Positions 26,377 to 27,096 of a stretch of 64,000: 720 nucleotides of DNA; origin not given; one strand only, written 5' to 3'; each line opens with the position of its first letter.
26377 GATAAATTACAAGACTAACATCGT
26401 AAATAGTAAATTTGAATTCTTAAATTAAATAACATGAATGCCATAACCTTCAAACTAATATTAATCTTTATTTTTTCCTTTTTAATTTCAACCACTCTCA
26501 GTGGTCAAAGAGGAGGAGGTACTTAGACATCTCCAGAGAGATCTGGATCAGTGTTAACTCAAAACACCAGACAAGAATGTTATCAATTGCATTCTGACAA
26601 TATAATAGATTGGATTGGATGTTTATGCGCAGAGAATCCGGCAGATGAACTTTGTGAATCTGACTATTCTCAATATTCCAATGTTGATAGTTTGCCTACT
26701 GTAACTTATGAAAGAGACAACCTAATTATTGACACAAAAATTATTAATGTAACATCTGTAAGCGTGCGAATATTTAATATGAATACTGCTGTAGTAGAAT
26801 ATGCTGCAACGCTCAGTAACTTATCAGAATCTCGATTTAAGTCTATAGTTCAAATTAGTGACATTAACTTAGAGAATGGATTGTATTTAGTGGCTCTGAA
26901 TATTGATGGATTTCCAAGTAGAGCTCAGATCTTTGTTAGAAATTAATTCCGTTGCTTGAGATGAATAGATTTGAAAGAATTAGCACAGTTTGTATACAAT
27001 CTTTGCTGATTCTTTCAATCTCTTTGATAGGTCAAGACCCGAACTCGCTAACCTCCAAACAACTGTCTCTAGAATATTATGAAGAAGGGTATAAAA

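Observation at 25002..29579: Stand-alone sigma / anti-sigma-like / T9SS-tailed protein / TPR-CHAT protease module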

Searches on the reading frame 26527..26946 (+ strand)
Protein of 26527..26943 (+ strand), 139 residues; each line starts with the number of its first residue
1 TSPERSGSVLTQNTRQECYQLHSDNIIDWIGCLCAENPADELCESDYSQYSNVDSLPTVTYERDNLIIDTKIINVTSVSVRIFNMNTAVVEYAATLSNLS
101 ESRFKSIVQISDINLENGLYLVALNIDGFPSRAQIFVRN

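Call 4: search_protein_families(library=pfam, proteins=[window:26551-26946:+], max_evalue=1)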
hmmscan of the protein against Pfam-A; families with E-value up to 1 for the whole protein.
window:26551-26946:+ (131 aa): 2 families
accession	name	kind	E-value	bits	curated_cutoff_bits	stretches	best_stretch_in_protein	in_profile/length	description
PF18962.6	Por_Secre_tail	-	0.00072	20.2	27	1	56-119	8-65/75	Secretion system C-terminal sorting domain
PF00840.27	Glyco_hydro_7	-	0.041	13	27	1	5-123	43-156/435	Glycosyl hydrolase family 7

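Call 62: search_protein_representatives(protein=window:26527-26943:+)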
Query: 139 residues. Proteins with E-value up to 0.001 (for the whole library): 6; up to 1e-10: 1; up to 1e-30: 1. The best 6 are listed.
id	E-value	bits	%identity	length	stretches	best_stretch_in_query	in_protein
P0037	1.3e-79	280.5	100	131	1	10-139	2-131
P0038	7.5e-10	55.0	32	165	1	10-138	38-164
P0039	3.0e-09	53.1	34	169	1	6-137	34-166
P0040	2.4e-08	50.1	38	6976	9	107-135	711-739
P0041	3.3e-07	46.5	31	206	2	54-136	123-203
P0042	8.8e-07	45.1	30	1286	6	87-135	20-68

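Call 73: find_encoding_contigs(protein=P0039, flank=6000, max_places=3)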
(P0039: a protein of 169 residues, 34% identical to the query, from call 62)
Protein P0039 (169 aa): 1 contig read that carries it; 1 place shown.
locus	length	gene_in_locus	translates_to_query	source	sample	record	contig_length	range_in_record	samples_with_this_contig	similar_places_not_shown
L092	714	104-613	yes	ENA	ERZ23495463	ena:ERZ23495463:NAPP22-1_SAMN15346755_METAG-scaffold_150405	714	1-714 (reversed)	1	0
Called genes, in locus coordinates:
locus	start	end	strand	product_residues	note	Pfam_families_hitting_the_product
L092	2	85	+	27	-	?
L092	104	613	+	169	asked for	-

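Call 74: find_encoding_contigs(protein=P0041, flank=6000, max_places=3)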
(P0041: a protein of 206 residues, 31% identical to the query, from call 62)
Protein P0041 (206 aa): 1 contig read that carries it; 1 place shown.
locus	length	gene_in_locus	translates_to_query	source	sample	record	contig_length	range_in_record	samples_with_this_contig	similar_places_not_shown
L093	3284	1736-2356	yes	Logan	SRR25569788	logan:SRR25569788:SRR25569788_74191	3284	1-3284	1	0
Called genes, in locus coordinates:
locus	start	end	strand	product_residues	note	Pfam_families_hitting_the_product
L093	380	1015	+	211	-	-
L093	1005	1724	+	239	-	-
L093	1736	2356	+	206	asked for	-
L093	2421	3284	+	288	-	?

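Call 85: search_protein_families(library=padloc, proteins=[window:26527-26943:+], max_evalue=0.01)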
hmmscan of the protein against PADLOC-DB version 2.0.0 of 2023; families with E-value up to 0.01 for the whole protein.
window:26527-26943:+ (139 aa): 2 families
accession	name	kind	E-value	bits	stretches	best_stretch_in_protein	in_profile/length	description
PDLC03537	REase_II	-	0.0026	15.6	1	10-110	11-112/244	Type II restriction enzyme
PDLC04048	PD-T4-6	-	0.0059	14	1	61-128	27-95/354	-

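Call 91: predict_structure(alignment_id=A4)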
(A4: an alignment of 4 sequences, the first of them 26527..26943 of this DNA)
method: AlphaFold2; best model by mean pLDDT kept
length: 139 residues; sequences in the alignment: 4
mean_pLDDT: 83.7   pTM: 0.76
mean pLDDT of the five models: 83.7, 82.5, 82.4, 81.5, 81.4
residues with pLDDT >= 90: 68; 70-90: 46; 50-70: 19; < 50: 6
segments of 3 or more residues with pLDDT < 50: 1-6
pLDDT, mean of each block of 10 residues (from residue 1): 47 86 90 84 67 80 93 88 94 89 75 93 94 92
secondary structure, 60 per line:
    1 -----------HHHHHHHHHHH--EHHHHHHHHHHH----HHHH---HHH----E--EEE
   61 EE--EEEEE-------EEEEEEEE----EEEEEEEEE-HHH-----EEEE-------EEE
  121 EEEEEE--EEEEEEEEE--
elements in order: H12-22 H26-36 H41-44 E58-62 E65-69 E77-84 E89-97 E107-110 E118-126 E129-137

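Call 95: fold_search(model_id=the predicted structure, library=pdb)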
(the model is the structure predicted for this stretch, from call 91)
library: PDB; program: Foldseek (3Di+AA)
matches with E <= 10: 1777; with E <= 0.001: 29
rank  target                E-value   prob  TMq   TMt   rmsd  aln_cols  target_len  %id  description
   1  4g5a_A                3.4e-05  1.00  0.49  0.66   4.3        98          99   12  Crystal structure of a putative member of duf 3244 protein family (BT_1867) from Bacteroides thetaiotaomicron VPI-5482 (released 2012-09-19)
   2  3sd2                  4.3e-05  1.00  0.43  0.65   3.0        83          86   16  Crystal structure of a putative member of duf3244 protein family (BT_3571) from Bacteroides thetaiotaomicron vpi-5482 at (released 2011-06-29)
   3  3d33_A                5.2e-05  1.00  0.46  0.65   2.6        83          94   14  Crystal structure of a duf3244 family protein with an immunoglobulin-like beta-sandwich fold (bvu_0276) from bacteroid (released 2008-05-27)
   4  3d33_B                1.1e-04  1.00  0.46  0.66   2.7        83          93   14  Crystal structure of a duf3244 family protein with an immunoglobulin-like beta-sandwich fold (bvu_0276) from bacteroid (released 2008-05-27)
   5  9npb                  2.3e-04  1.00  0.44  0.10   3.2        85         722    9  Crystal structure of the inactive conformation of a glycoside hydrolase (CapGH2b) from the GH2 family in the space group (released 2025-11-12)
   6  9npf_C                2.4e-04  1.00  0.44  0.10   3.2        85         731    9  Crystal structure of the inactive conformation of a glycoside hydrolase (CapGH2b) from the GH2 family in the space gro (released 2025-11-12)
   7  9npf_A                2.4e-04  1.00  0.46  0.10   5.5        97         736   11  Crystal structure of the inactive conformation of a glycoside hydrolase (CapGH2b) from the GH2 family in the space gro (released 2025-11-12)
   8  9npe_B                2.6e-04  1.00  0.45  0.10   3.2        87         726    9  Crystal structure of the inactive conformation of a glycoside hydrolase (CapGH2b) from the GH2 family in the space gro (released 2025-11-12)
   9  9np8                  2.6e-04  1.00  0.44  0.10   3.1        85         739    9  Crystal structure of the inactive conformation of a glycoside hydrolase (CapGH2b) from the GH2 family in the space group (released 2025-11-12)
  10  9npc_A                2.7e-04  1.00  0.44  0.10   3.1        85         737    9  Crystal structure of the inactive conformation of a glycoside hydrolase (CapGH2b) from the GH2 family in the space gro (released 2025-11-12)
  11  9npf_E                3.3e-04  1.00  0.45  0.10   3.2        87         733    9  Crystal structure of the inactive conformation of a glycoside hydrolase (CapGH2b) from the GH2 family in the space gro (released 2025-11-12)
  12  9npd_C                3.3e-04  1.00  0.46  0.10   5.5        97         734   11  Crystal structure of the inactive conformation of a glycoside hydrolase (CapGH2b - E553Q Mutant) from the GH2 family i (released 2025-11-12)
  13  9np9                  3.7e-04  1.00  0.45  0.10   3.1        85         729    9  Crystal structure of the inactive conformation of a glycoside hydrolase (CapGH2b - E553Q Mutant) from the GH2 family in  (released 2025-11-12)
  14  9npe_F                3.7e-04  1.00  0.43  0.10   3.2        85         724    9  Crystal structure of the inactive conformation of a glycoside hydrolase (CapGH2b) from the GH2 family in the space gro (released 2025-11-12)
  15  9npe_E                3.9e-04  1.00  0.45  0.10   3.2        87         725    9  Crystal structure of the inactive conformation of a glycoside hydrolase (CapGH2b) from the GH2 family in the space gro (released 2025-11-12)
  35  7pq4_MODEL_1_A        2.3e-03  1.00  0.38  0.54   5.7        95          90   16  NMR Structure of RgpB C-terminal Domain (released 2022-09-28)
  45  8qb1_A                4.0e-03  1.00  0.42  0.63   3.0        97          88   12  C-terminal domain of mirolase from Tannerella forsythia (released 2024-02-28)
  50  8qb1_C                4.8e-03  1.00  0.40  0.61   3.4        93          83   13  C-terminal domain of mirolase from Tannerella forsythia (released 2024-02-28)
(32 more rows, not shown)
